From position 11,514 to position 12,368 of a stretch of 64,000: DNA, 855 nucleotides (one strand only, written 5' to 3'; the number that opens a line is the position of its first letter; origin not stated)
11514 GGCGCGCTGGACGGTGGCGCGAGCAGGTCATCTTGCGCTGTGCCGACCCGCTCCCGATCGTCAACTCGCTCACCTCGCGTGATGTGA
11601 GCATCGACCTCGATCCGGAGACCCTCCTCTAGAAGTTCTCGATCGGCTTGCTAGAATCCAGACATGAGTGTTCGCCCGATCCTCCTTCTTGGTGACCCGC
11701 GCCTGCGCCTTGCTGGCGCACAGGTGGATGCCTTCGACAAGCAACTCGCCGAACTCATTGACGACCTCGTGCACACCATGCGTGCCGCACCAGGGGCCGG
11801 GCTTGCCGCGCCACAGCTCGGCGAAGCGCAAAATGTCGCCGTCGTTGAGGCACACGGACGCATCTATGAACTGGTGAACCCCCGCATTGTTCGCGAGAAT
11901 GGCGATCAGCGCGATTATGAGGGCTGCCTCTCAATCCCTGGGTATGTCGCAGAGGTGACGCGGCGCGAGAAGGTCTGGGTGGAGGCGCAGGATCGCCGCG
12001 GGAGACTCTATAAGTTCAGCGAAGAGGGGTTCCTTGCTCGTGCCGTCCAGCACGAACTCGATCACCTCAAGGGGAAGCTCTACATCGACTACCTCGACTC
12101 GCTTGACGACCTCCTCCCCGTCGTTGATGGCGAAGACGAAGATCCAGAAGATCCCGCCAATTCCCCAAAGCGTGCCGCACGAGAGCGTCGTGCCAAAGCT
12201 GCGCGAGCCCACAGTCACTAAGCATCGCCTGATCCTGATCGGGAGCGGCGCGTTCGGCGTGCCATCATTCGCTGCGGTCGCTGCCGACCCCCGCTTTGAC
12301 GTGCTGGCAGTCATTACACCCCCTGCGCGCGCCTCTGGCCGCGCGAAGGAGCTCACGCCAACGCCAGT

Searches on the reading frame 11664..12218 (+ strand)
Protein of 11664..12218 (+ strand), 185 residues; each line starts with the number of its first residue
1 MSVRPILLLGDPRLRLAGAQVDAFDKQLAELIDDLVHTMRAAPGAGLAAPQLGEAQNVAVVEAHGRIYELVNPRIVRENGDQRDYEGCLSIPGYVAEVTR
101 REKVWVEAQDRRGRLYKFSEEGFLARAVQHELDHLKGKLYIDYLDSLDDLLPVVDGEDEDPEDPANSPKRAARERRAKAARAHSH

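Call 57: search_protein_families(library=pfam, proteins=[window:11664-12218:+], max_evalue=0.00001)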
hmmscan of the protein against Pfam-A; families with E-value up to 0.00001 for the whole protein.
window:11664-12218:+ (185 aa): 1 family
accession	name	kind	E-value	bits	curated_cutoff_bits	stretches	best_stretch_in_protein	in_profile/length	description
PF01327.26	Pep_deformylase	-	1.5e-42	145.3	22.8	1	4-147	2-153/156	Polypeptide deformylase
